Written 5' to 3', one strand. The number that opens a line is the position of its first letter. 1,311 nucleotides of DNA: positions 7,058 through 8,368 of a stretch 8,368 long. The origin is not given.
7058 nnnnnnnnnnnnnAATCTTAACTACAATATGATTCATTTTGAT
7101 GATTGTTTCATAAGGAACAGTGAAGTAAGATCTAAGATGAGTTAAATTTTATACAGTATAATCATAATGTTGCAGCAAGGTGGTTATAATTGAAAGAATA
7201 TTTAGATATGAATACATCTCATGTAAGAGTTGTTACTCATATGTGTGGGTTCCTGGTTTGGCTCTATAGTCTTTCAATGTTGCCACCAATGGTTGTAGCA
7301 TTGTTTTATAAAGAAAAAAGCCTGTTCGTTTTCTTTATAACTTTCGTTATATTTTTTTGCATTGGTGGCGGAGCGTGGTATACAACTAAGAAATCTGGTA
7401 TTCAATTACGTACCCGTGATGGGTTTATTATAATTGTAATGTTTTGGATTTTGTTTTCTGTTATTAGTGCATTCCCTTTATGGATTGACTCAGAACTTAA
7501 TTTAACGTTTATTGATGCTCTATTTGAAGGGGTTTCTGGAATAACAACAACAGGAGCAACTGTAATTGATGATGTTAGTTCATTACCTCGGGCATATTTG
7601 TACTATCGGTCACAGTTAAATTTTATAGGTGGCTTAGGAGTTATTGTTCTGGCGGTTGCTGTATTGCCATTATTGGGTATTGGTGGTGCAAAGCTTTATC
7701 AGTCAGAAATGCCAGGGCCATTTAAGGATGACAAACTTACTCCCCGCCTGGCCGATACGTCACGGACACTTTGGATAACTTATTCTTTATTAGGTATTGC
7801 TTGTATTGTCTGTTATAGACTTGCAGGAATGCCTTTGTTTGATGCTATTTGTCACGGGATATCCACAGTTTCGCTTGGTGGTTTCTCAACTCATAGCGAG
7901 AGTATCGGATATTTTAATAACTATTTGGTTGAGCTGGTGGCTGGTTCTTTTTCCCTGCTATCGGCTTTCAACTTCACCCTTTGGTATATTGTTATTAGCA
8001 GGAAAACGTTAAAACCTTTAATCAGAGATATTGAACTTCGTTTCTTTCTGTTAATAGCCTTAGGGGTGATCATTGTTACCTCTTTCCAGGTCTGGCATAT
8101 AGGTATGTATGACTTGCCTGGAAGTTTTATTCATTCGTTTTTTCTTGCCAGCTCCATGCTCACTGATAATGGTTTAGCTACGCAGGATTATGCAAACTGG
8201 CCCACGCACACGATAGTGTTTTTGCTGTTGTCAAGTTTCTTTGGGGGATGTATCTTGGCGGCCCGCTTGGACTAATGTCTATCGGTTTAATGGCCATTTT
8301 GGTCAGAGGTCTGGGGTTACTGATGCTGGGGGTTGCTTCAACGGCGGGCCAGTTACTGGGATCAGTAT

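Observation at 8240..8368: trkG-like gene stops exactly where the TrkH-family GSTxGG motif should follow, with a new overlapping ORF: possible insertion or rearrangement junction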

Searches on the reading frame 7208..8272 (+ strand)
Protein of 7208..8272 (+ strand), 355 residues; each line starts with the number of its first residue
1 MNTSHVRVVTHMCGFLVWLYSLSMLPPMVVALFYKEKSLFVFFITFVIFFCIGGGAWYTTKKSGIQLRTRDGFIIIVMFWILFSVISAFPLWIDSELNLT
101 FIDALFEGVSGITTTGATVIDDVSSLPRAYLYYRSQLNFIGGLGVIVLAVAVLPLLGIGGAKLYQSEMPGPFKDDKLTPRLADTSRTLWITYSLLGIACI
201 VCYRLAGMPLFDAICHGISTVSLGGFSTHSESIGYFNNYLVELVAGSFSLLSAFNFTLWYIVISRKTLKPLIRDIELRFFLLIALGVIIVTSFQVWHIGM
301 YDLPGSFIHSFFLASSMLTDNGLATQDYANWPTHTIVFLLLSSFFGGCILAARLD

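Call 10: find_encoding_contigs(protein=window:7208-8272:+, flank=10000, max_places=10)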
Protein window:7208-8272:+ (355 aa): 1 contig read that carries it; 1 place shown.
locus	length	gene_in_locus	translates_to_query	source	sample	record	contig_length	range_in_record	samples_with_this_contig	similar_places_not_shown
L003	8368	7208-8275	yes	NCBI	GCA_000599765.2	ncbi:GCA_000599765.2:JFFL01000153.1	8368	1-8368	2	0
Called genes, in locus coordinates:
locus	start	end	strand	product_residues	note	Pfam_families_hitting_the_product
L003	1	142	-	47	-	PF05957:DUF883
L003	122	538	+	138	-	PF06163:DUF977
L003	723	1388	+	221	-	PF02677:QueH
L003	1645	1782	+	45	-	PF01848:HOK_GEF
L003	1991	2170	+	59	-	-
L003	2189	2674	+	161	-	PF02661:Fic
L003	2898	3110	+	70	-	-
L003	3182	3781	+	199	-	PF07105:DUF1367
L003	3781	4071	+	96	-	PF07102:YbcO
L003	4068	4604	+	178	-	PF06576:DUF1133, PF06530:Phage_antitermQ (faint)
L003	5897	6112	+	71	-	PF04971:Phage_holin_2_1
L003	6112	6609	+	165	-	PF00959:Phage_lysozyme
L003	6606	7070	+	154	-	PF03245:Phage_lysis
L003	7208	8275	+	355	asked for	PF02386:TrkH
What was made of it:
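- On Assembly or library chimera at a contig end: The exact truncated protein is on one contig only (call 10).
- The exact truncated protein is on this contig only (call 10).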

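Call 25: search_protein_families(library=pfam, proteins=[window:7208-8272:+], max_evalue=0.01)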
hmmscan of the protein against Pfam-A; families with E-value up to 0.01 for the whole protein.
window:7208-8272:+ (355 aa): 1 family
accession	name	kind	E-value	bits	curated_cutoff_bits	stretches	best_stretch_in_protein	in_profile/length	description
PF02386.22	TrkH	-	1.1e-95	321.4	27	1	40-350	3-360/502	Cation transport protein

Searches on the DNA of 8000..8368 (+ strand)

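Call 3: search_dna_similar(query=window:8000-8368:+, collection=ecoli_genomes, mode=near, max_rows=30)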
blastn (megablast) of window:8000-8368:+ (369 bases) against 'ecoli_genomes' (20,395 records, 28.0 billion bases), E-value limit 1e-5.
Records with a match: 3190; places in all: 3621; records where one place covers at least 80% of the query: 0.
Genomes with a match: 3183 of 5426; with a place that covers at least 80% of the query: 0. Places per genome that has any: lowest 1, median 1, highest 3. On chromosomes: 3603 places; on plasmids: 18.
Best place of each record, by identity: >=99% 1270; 95-99% 1901; 90-95% 19.
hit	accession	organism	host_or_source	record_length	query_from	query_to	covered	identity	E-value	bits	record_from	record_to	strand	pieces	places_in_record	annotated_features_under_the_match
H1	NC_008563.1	Escherichia coli APEC O1 strain APEC O1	lesion site (lung) of a dead turkey ...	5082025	1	254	69%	100.0%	3e-129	470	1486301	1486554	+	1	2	trkG: Trk system potassium transporter TrkG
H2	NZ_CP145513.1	Escherichia coli strain L1PEag1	cape gooseberry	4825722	1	254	69%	100.0%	3e-129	470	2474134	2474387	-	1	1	trkG: Trk system potassium transporter TrkG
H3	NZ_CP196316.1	Escherichia coli strain AH19B041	Homo sapiens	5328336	1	254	69%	100.0%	3e-129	470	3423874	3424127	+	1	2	trkG: Trk system potassium transporter TrkG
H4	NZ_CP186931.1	Escherichia coli strain DLL7555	clinical isolate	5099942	1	254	69%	100.0%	3e-129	470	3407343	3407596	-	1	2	trkG: Trk system potassium transporter TrkG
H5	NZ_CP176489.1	Escherichia coli strain N1420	Homo sapiens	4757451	1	254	69%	100.0%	3e-129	470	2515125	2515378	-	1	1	trkG: Trk system potassium transporter TrkG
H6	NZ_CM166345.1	Escherichia coli strain CH4811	Homo sapiens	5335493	1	254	69%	100.0%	3e-129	470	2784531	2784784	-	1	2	trkG: Trk system potassium transporter TrkG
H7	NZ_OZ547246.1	Escherichia coli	Homo sapiens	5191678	1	254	69%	100.0%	3e-129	470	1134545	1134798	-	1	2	trkG: Trk system potassium transporter TrkG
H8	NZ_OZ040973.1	Escherichia coli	-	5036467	1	254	69%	100.0%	3e-129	470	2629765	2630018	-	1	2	trkG: Trk system potassium transporter TrkG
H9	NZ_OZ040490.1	Escherichia coli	-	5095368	1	254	69%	100.0%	3e-129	470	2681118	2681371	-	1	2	trkG: Trk system potassium transporter TrkG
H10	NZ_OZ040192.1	Escherichia coli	-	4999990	1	254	69%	100.0%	3e-129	470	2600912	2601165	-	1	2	trkG: Trk system potassium transporter TrkG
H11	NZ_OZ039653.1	Escherichia coli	-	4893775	1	254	69%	100.0%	3e-129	470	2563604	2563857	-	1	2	trkG: Trk system potassium transporter TrkG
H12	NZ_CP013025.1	Escherichia coli strain 2009C-3133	Homo sapiens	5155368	1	254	69%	99.6%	1e-127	464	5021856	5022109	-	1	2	trkG: Trk system potassium transporter TrkG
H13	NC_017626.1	Escherichia coli 042 strain 042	-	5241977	1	254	69%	99.6%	1e-127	464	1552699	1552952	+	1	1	trkG: Trk system potassium transporter TrkG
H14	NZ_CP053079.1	Escherichia coli strain K56-43-un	Homo sapiens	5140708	1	254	69%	99.6%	1e-127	464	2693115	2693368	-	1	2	trkG: Trk system potassium transporter TrkG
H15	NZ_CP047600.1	Escherichia coli O84:H7 strain Trh52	Homo sapiens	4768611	1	254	69%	99.6%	1e-127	464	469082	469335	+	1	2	trkG: Trk system potassium transporter TrkG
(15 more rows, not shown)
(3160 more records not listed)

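Call 4: search_dna_similar(query=window:8256-8368:+, collection=ecoli_genomes, mode=near, max_rows=30, rows=spread)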
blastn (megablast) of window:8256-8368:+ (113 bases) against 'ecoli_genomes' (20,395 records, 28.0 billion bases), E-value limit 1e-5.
Records with a match: 2052; places in all: 2064; records where one place covers at least 80% of the query: 2050.
Genomes with a match: 2051 of 5426; with a place that covers at least 80% of the query: 2049. Places per genome that has any: lowest 1, median 1, highest 2. On chromosomes: 2061 places; on plasmids: 3.
Best place of each record, by identity: >=99% 2008; 95-99% 44.
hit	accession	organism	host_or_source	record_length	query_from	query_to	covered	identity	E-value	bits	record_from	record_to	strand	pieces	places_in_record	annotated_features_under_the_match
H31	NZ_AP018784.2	Escherichia coli strain SK1144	-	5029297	1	113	100%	100.0%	2e-51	209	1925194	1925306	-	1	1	DMT family transporter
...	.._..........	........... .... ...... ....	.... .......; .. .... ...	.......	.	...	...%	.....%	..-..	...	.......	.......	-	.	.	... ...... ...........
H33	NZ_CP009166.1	Escherichia coli 1303 strain 1303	Bos taurus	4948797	1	113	100%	100.0%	2e-51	209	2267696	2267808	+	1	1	DMT family transporter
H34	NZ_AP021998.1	Escherichia coli strain WP3-W18-ESBL-07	-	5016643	1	113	100%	100.0%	2e-51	209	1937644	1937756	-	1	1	DMT family transporter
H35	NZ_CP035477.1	Escherichia coli strain U13A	Homo sapiens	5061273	1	113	100%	100.0%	2e-51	209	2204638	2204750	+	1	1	DMT family transporter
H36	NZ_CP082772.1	Escherichia coli O2:H1 strain HM670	Homo sapiens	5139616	1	113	100%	100.0%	2e-51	209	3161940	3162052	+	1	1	DMT family transporter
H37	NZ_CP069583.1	Escherichia coli strain FDAARGOS_1265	Homo sapiens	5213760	1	113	100%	100.0%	2e-51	209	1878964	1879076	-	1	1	DMT family transporter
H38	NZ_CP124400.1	Escherichia coli strain AVS0528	wastewater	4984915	1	113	100%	100.0%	2e-51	209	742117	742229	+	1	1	DMT family transporter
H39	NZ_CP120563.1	Escherichia coli strain H22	Homo sapiens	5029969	1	113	100%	100.0%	2e-51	209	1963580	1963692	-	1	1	DMT family transporter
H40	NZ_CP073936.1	Escherichia coli strain MB56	Poultry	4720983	1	113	100%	100.0%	2e-51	209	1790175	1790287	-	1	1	DMT family transporter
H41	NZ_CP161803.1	Escherichia coli strain Z135-5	hospital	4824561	1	113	100%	100.0%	2e-51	209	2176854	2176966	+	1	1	DMT family transporter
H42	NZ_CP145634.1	Escherichia coli strain S1-JOR-02-A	Homo sapiens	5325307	1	113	100%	100.0%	2e-51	209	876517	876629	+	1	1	DMT family transporter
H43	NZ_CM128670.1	Escherichia coli strain EC69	cerebrospinal fluid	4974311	1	113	100%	100.0%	2e-51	209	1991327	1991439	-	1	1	DMT family transporter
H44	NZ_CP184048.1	Escherichia coli strain 1442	Homo sapiens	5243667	1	113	100%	100.0%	2e-51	209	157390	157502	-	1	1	DMT family transporter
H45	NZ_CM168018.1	Escherichia coli strain PEC165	Sus scrofa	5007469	1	113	100%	100.0%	2e-51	209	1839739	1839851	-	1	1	DMT family transporter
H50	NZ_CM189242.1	Escherichia coli Nissle 1917 strain Nissle 1917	-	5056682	1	113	100%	100.0%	2e-51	209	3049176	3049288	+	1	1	DMT family transporter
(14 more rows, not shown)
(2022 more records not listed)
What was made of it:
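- The contig stops 115 nt past the junction inside unique single-copy DNA (calls 4, 10).
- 8254..8368 (+): Right foreign tail: interior of a YdcZ-type DMT family transporter gene (WP_000739817, 322 aa). It is out of frame with trkG and its own frame reads ........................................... 100% identity over 8256-8368 in about 2,000 genomes, single copy (call 4).
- The region is single copy per genome (call 4), unlike an IS.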

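Call 5: get_annotated_region(hit=H1, flank=9000)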
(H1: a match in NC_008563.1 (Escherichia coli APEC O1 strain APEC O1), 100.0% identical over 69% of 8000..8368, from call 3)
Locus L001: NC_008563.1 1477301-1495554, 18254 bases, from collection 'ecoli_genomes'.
description: Escherichia coli APEC O1, complete sequence
organism: Escherichia coli APEC O1 strain APEC O1 (NCBI taxid 405955)
replicon: chromosome; assembly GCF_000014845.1
host: -; source: lesion site (lung) of a dead turkey with colibacillosis; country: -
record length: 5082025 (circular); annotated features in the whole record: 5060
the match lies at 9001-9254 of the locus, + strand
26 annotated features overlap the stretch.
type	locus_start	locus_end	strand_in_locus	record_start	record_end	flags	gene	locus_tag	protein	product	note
CDS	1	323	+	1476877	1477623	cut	ydaV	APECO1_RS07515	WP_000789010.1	ATP-binding protein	-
CDS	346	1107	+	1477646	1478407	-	-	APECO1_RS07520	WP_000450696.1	DUF1627 domain-containing protein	-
CDS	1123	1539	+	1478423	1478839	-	-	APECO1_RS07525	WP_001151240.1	DUF977 family protein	-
CDS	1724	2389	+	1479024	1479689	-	-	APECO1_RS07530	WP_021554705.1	epoxyqueuosine reductase QueH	-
CDS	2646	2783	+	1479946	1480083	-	-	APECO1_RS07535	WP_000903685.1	Hok/Gef family protein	-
CDS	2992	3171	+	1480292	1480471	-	-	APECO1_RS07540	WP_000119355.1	hypothetical protein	-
CDS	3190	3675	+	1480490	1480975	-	-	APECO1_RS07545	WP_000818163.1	type II toxin-antitoxin system death-on-curing family toxin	-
CDS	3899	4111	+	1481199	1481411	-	-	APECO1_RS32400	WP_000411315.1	hypothetical protein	-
CDS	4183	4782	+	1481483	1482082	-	-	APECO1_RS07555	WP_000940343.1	DUF1367 family protein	-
CDS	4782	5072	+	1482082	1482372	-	-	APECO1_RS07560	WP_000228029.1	DUF1364 domain-containing protein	-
CDS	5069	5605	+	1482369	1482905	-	-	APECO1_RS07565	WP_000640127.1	DUF1133 family protein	-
tRNA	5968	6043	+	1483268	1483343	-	-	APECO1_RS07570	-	tRNA-Thr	-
tRNA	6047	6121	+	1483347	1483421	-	-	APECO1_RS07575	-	tRNA-Gly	-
CDS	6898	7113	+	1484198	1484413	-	essD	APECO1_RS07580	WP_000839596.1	phage lysis protein EssD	-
CDS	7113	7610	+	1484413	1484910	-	rrrD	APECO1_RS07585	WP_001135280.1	lysozyme RrrD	-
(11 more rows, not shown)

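Call 6: get_annotated_region(hit=H50, flank=6000)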
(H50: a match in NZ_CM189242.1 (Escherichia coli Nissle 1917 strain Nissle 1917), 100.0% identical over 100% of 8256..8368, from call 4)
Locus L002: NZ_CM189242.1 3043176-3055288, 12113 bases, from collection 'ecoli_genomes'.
description: Escherichia coli Nissle 1917 chromosome, whole genome shotgun sequence
organism: Escherichia coli Nissle 1917 strain Nissle 1917 (NCBI taxid 316435)
replicon: chromosome; assembly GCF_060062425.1
host: -; source: -; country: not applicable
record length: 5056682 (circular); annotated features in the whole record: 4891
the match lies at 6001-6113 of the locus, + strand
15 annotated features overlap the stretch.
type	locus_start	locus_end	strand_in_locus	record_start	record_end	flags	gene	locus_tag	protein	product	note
CDS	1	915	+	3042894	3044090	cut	-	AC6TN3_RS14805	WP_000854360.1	glycosyltransferase family 2 protein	-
CDS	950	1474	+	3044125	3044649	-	-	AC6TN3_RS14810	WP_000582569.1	LbetaH domain-containing protein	-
CDS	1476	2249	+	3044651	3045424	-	-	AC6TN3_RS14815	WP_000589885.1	YaiO family outer membrane beta-barrel protein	-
CDS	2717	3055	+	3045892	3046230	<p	-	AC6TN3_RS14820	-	IS66 family transposase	frameshifted; incomplete; partial in the middle of a contig; missing N-terminus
CDS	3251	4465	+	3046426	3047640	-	-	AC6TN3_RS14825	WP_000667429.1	PfkB family carbohydrate kinase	-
CDS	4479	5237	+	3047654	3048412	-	-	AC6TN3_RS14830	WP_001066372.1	glutamine amidotransferase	-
CDS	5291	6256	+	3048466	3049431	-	-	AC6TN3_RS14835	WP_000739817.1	DMT family transporter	-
CDS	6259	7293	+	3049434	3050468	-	-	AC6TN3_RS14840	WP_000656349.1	phosphotriesterase-related protein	-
CDS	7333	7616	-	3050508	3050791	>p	-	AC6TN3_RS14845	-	gamma-glutamyltransferase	frameshifted; internal stop; incomplete; partial in the middle of a contig; missing N-terminus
CDS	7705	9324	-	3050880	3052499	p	-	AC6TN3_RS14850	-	ISL3 family transposase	internal stop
CDS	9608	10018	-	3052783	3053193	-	-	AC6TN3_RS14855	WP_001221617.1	zinc-ribbon domain-containing protein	-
CDS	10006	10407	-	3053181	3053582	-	-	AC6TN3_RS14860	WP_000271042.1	putative zinc ribbon protein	-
CDS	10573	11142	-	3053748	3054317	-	-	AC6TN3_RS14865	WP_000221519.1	inovirus Gp2 family protein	-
CDS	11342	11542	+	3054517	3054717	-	-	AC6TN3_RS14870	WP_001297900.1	hypothetical protein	-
CDS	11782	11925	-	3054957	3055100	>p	-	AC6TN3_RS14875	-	Hha/YmoA family nucleoid-associated regulatory protein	incomplete; partial in the middle of a contig; missing N-terminus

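Call 11: search_dna_similar(query=window:8200-8368:+, collection=plasmids, mode=near, max_rows=10)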
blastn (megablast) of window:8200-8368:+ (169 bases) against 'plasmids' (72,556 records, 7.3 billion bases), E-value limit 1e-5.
Records with a match: 19; places in all: 19; records where one place covers at least 80% of the query: 0.
Best place of each record, by identity: >=99% 2; 95-99% 17.
By first word of the organism name: Escherichia 13; Klebsiella 3; Enterobacter 2; Citrobacter 1.
By predicted mobility (MOB-suite, as given by PLSDB): conjugative 15; non-mobilizable 4.
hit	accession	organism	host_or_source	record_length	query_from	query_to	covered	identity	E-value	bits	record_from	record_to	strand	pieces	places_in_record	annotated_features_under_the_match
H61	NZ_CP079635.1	Klebsiella pneumoniae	Homo sapiens,Pus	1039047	43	169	75%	99.2%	5e-58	230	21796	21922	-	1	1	none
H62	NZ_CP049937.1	Escherichia coli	milk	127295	43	169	75%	99.2%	5e-58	230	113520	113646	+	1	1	none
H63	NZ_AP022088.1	Escherichia coli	-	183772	43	169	75%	98.4%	3e-56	224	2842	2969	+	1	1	none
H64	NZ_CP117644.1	Escherichia albertii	Grus grus,whole organism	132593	43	169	75%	96.8%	6e-53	213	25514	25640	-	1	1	DMT family transporter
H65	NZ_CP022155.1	Escherichia coli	water,wastewater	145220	1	54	32%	98.1%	2e-17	95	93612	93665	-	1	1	none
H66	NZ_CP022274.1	Citrobacter freundii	Sediment around river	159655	1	54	32%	98.1%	2e-17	95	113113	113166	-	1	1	trkG: Trk system potassium transporter TrkG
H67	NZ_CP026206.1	Escherichia coli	-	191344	1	54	32%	98.1%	2e-17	95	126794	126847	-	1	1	trkG: Trk system potassium transporter TrkG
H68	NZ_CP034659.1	Escherichia coli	cell culture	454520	1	54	32%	98.1%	2e-17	95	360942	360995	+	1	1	trkG: Trk system potassium transporter TrkG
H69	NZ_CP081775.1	Escherichia coli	-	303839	1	54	32%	98.1%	2e-17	95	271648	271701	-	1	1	trkG: Trk system potassium transporter TrkG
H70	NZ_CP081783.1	Escherichia coli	-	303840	1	54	32%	98.1%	2e-17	95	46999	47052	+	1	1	trkG: Trk system potassium transporter TrkG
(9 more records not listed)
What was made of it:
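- Tried and rejected: Junction on a plasmid or other mobile context: the plasmid collection holds only separate trkG or DMT matches, and none spans the junction (call 11).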

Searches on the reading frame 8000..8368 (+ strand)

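Call 25: search_protein_families(library=pfam, proteins=[L001:8209-9663:+], max_evalue=0.01)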
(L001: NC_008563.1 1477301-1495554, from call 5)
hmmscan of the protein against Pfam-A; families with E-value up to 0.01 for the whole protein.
L001:8209-9663:+ (485 aa): 1 family
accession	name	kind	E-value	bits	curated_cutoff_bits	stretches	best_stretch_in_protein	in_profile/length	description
PF02386.22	TrkH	-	1.8e-143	479.1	27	1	40-483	3-500/502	Cation transport protein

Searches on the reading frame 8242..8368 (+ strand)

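Call 25: search_protein_families(library=pfam, proteins=[L002:5291-6253:+, window:8242-8367:+], max_evalue=0.01)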
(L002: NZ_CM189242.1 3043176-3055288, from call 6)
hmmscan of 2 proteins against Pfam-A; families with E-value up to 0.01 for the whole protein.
L002:5291-6253:+ (321 aa): 1 family
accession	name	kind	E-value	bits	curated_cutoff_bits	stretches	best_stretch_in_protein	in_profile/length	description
PF04657.19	DMT_YdcZ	-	3.3e-46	157.5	24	2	10-154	1-139/140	Putative inner membrane exporter, YdcZ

window:8242-8367:+ (42 aa): 1 family
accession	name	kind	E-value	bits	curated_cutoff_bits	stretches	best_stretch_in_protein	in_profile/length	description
PF04657.19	DMT_YdcZ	-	0.0023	18.6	24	1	1-42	67-108/140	Putative inner membrane exporter, YdcZ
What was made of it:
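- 8254..8368 (+): PF04657 hit (call 25).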
